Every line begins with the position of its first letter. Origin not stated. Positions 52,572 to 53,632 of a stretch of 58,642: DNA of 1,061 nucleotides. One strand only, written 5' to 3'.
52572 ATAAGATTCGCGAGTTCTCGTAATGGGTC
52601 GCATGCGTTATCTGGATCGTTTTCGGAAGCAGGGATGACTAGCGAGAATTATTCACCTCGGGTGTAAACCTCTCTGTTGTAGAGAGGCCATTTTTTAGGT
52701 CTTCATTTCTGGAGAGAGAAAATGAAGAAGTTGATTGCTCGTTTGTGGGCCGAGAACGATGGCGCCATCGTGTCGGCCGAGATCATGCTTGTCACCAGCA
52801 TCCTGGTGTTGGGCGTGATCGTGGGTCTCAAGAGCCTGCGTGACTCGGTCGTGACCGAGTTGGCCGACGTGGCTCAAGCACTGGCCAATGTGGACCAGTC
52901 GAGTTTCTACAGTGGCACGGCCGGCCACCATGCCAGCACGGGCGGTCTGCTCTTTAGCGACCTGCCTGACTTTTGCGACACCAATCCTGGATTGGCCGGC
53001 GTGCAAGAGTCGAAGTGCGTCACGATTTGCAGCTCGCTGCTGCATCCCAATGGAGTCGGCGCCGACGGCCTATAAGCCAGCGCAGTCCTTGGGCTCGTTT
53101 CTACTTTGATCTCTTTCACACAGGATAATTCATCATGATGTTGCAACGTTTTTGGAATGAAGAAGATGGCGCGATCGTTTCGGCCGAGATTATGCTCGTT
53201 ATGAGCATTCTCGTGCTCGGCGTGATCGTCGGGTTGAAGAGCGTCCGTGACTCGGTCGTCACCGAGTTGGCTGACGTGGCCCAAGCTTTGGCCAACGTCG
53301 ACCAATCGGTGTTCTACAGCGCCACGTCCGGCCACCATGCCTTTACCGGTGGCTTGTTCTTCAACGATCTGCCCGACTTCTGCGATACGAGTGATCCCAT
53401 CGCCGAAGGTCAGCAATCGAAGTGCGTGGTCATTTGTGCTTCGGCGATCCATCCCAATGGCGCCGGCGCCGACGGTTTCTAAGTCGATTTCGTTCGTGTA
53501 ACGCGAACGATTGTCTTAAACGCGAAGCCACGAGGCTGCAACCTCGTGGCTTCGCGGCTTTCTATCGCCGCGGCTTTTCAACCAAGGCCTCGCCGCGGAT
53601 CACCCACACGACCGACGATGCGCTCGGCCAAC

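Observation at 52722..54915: Three paralogs of an unrecognised Flp/TadE-like plus GHHA/Cys module, one fused to leucine-rich repeats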

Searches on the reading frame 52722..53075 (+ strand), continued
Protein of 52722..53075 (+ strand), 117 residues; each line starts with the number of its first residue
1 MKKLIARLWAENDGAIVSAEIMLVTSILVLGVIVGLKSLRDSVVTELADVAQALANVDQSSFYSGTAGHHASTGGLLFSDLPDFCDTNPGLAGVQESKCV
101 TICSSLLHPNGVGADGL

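Call 38: search_protein_families(library=pfam, proteins=[L066:10617-12338:+, L066:12407-13633:+, L066:8724-9308:-, L066:8245-8673:-], max_evalue=1)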
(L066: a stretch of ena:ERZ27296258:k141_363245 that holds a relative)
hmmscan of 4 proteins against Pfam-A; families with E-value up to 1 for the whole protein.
L066:10617-12338:+ (573 aa): 0 families

L066:12407-13633:+ (408 aa): 0 families

L066:8724-9308:- (194 aa): 2 families
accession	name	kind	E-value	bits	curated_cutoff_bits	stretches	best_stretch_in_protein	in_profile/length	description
PF01478.23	Peptidase_A24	-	7.2e-20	71.8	26.5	1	11-120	2-103/104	Type IV leader peptidase family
PF02578.20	Cu-oxidase_4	-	0.14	12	22.9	1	45-64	107-126/238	Multi-copper polyphenol oxidoreductase laccase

L066:8245-8673:- (142 aa): 1 family
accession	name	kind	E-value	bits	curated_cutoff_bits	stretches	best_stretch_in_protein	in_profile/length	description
PF07811.17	TadE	-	9.6e-06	26.1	22.9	1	23-62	4-43/43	TadE-like protein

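Call 41: search_protein_families(library=pfam, alignment_id=A2, max_evalue=1)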
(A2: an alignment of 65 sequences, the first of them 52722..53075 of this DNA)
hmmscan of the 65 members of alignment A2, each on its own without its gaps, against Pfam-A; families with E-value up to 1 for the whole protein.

A. member 1, window:52722-53075:+ (117 aa): 0 families

B. families by the number of members that match (of 65 scanned): 12 families
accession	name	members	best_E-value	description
PF11118.13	DUF2627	8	0.043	Protein of unknown function (DUF2627)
PF16982.10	Flp1_like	7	0.034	Putative Flagellin, Flp1-like, domain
PF03911.21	Sec61_beta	2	0.0086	Sec61beta family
PF11265.14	Med25_VWA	2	0.034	Mediator complex subunit 25 von Willebrand factor type A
PF11617.13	Cu-binding_MopE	2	0.046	Putative metal-binding motif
PF08653.15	DASH_Dam1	1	0.042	DASH complex subunit Dam1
PF18398.6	CLIP_SPH_mas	1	0.051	Clip-domain serine protease homolog masquerade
PF12746.13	GNAT_acetyltran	1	0.075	GNAT acetyltransferase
PF13265.11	DUF4056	1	0.077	Protein of unknown function (DUF4056)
PF04927.17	SMP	1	0.081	Seed maturation protein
PF12703.12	ptaRNA1_toxin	1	0.12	Toxin of toxin-antitoxin type 1 system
PF07951.19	Toxin_R_bind_C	1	0.14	Clostridium neurotoxin, C-terminal receptor binding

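Call 44: search_protein_families(library=pfam, proteins=[L022:13706-15580:-, L022:16341-17303:+, L022:17801-18178:-, L022:18481-18837:-, L022:19071-19694:-, L022:14948-16135:+, L022:10494-12275:+, L022:12313-13569:+], max_evalue=0.01)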
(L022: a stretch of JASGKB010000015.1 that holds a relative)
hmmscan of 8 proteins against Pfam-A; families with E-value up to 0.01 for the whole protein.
L022:13706-15580:- (624 aa): 0 families

L022:16341-17303:+ (320 aa): 2 families
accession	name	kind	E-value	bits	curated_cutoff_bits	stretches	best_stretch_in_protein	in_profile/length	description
PF13472.12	Lipase_GDSL_2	-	1.2e-05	26.3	32.9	1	208-301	87-177/178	GDSL-like Lipase/Acylhydrolase family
PF04914.18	DltD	-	0.0025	17.7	22.7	1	227-309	261-345/348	DltD protein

L022:17801-18178:- (125 aa): 1 family
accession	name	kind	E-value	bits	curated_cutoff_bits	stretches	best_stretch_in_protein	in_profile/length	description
PF04964.19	Flp_Fap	-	7.9e-09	35.6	32.2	1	76-119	2-45/46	Flp/Fap pilin component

L022:18481-18837:- (118 aa): 0 families

L022:19071-19694:- (207 aa): 1 family
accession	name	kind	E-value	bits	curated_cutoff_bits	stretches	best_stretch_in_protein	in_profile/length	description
PF03795.20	YCII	-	5.4e-10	40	24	1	121-180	25-86/95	YCII-related domain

L022:14948-16135:+ (395 aa): 1 family
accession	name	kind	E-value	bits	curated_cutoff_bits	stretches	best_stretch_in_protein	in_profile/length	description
PF03062.24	MBOAT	-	7.3e-34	118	27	1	127-343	63-298/337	MBOAT, membrane-bound O-acyltransferase family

L022:10494-12275:+ (593 aa): 0 families

L022:12313-13569:+ (418 aa): 0 families

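Call 46: search_protein_families(library=ncbifam, proteins=[L066:10617-12338:+, L066:12407-13633:+, L022:17801-18010:-], max_evalue=0.1)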
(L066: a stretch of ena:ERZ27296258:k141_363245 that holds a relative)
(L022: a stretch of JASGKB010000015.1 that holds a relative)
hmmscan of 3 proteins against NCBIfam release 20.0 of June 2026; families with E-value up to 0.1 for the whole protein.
L066:10617-12338:+ (573 aa): 0 families

L066:12407-13633:+ (408 aa): 0 families

L022:17801-18010:- (69 aa): 0 families

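Call 54: predict_structure(alignment_id=A3)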
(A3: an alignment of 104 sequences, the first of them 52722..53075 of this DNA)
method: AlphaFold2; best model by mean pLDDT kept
length: 117 residues; sequences in the alignment: 104
mean_pLDDT: 83.8   pTM: 0.58
mean pLDDT of the five models: 83.8, 83.7, 82.8, 82.6, 82.1
residues with pLDDT >= 90: 47; 70-90: 52; 50-70: 17; < 50: 1
segments of 3 or more residues with pLDDT < 50: none
pLDDT, mean of each block of 10 residues (from residue 1): 76 87 97 94 90 87 96 95 78 70 70 60
secondary structure, 60 per line:
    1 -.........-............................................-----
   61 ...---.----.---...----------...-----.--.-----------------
elements in order: H2-10 H12-55 E61-63 E76-78

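Call 56: fold_search(model_id=the predicted structure, library=pdb)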
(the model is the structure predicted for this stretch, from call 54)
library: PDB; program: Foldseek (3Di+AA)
matches with E <= 10: 7; with E <= 0.001: 0
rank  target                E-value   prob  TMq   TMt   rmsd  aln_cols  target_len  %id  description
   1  6ywe_M                3.7e+00  0.04  0.17  0.12  10.9        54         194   22  The structure of the mitoribosome from Neurospora crassa in the P/E tRNA bound state (released 2020-11-11)
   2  7xi6_A                6.3e+00  0.02  0.12  0.15   8.2        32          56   22  Crystal structure of C56 from pSSVi (released 2023-04-19)
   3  4dop_A                8.7e+00  0.06  0.21  0.03   4.1        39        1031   23  Crystal structure of the CusBA heavy-metal efflux complex from Escherichia coli, R mutant (released 2012-06-20)
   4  3t56_A                9.9e+00  0.06  0.21  0.03   4.0        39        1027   23  Crystal structure of the pre-extrusion state of the CusBA adaptor-transporter complex (released 2012-06-20)
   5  3zqm_I                9.9e+00  0.02  0.11  0.20   7.9        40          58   20  Crystal structure of the small terminase oligomerization core domain from a SPP1-like bacteriophage (crystal form 1) (released 2011-12-28)
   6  2xss_A                9.9e+00  0.02  0.15  0.13  13.0        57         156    5  Crystal structure of GAFb from the human phosphodiesterase 5 (released 2011-05-18)
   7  5osy_B                9.9e+00  0.02  0.10  0.05   9.2        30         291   27  Human Decapping Scavenger enzyme (hDcpS) in complex with m7G(5'S)ppSp(5'S)G mRNA 5' cap analog (released 2018-05-02)

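Call 88: search_protein_families(library=pfam, proteins=[P0214, P0234, P0243, P0259, P0265, P0269, P0281, P0166, P0256, P0289], max_evalue=0.001)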
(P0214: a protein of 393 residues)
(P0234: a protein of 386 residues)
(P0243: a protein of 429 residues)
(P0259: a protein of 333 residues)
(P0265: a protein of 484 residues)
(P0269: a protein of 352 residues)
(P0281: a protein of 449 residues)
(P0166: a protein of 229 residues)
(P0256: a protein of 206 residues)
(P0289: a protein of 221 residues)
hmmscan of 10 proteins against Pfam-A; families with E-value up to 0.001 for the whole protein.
P0214 (393 aa): 1 family
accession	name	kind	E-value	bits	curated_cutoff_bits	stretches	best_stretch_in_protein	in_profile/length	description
PF12799.13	LRR_4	-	0.00024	21.7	27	1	339-377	2-39/44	Leucine Rich repeats (2 copies)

P0234 (386 aa): 3 families
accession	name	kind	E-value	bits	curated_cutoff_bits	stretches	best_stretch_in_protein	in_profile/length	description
PF13516.12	LRR_6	-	1.2e-07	31.7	23.4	0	309-328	5-24/24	Leucine Rich repeat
PF23598.1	LRR_14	-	0.00074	18.8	40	0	303-373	110-186/353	Leucine-rich repeat region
PF12799.13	LRR_4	-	0.00095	19.8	27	0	285-321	3-38/44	Leucine Rich repeats (2 copies)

P0243 (429 aa): 1 family
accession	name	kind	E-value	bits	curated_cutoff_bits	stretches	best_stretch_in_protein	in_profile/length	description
PF13516.12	LRR_6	-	3.1e-08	33.5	23.4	0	376-395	5-24/24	Leucine Rich repeat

P0259 (333 aa): 3 families
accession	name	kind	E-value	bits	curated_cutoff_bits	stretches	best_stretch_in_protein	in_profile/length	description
PF13516.12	LRR_6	-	1e-08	35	23.4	0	213-226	10-23/24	Leucine Rich repeat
PF12799.13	LRR_4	-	3.4e-06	27.6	27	0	255-291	2-37/44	Leucine Rich repeats (2 copies)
PF23598.1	LRR_14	-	1.5e-05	24.4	40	1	224-329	64-166/353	Leucine-rich repeat region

P0265 (484 aa): 0 families

P0269 (352 aa): 2 families
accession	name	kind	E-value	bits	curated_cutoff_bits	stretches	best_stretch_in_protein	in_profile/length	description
PF12799.13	LRR_4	-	1.2e-07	32.1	27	0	274-312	2-39/44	Leucine Rich repeats (2 copies)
PF13855.12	LRR_8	-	2.9e-05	24.2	27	1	274-332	2-60/61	Leucine rich repeat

P0281 (449 aa): 0 families

P0166 (229 aa): 0 families

P0256 (206 aa): 0 families

P0289 (221 aa): 0 families

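Call 90: search_solved_structures(query=L066:10617-12338:+, max_evalue=1)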
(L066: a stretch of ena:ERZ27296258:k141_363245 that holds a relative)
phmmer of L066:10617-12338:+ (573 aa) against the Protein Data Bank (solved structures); distinct sequences matched with E-value up to 1: 7.
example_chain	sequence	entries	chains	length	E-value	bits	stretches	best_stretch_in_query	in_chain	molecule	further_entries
2zcz_A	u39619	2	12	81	0.089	15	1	91-154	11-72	Transcription attenuation protein mtrB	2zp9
2zd0_A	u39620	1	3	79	0.1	14.7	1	91-153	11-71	Transcription attenuation protein mtrB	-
2ext_A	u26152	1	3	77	0.11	14.6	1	91-152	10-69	Transcription attenuation protein mtrB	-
1c9s_A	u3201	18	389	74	0.19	13.9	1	91-150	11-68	TRP RNA-BINDING ATTENUATION PROTEIN | TRP RNA-BINDING ATTENUATION PROTEIN (TRAP) | TRANSCRIPTION ATTENUATION PROTEIN MTRB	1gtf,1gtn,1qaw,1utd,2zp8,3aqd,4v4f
3zzs_A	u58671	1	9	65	0.22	13.7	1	91-149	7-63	TRANSCRIPTION ATTENUATION PROTEIN MTRB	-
2exs_A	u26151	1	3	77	0.77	11.9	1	91-152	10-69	Transcription attenuation protein mtrB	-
8r59_A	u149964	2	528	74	0.91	11.6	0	91-150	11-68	Transcription attenuation protein MtrB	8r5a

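Call 91: search_solved_structures(query=L066:12407-13633:+, max_evalue=1)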
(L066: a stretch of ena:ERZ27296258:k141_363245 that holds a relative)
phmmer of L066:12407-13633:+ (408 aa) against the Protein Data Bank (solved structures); distinct sequences matched with E-value up to 1: 0.

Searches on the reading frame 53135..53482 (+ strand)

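Call 3: search_protein_families(library=pfam, proteins=[window:53135-53482:+], max_evalue=1)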
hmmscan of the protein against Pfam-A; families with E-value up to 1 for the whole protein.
window:53135-53482:+ (115 aa): 3 families
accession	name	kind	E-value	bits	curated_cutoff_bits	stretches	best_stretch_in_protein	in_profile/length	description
PF16982.10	Flp1_like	-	0.063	13.2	33.5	1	5-32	1-27/49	Putative Flagellin, Flp1-like, domain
PF12703.12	ptaRNA1_toxin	-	0.12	12.9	27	1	42-67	31-56/73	Toxin of toxin-antitoxin type 1 system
PF11118.13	DUF2627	-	0.17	12.9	22.4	1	20-74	6-53/76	Protein of unknown function (DUF2627)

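Call 4: search_protein_families(library=ncbifam, proteins=[window:53135-53482:+], max_evalue=1)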
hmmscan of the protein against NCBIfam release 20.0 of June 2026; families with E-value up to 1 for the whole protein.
window:53135-53482:+ (115 aa): 1 family
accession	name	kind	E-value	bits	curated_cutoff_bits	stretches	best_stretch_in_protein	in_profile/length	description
NF009982.0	PRK13448.1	equivalog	0.045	13.9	146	1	25-62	61-95/135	F0F1 ATP synthase subunit epsilon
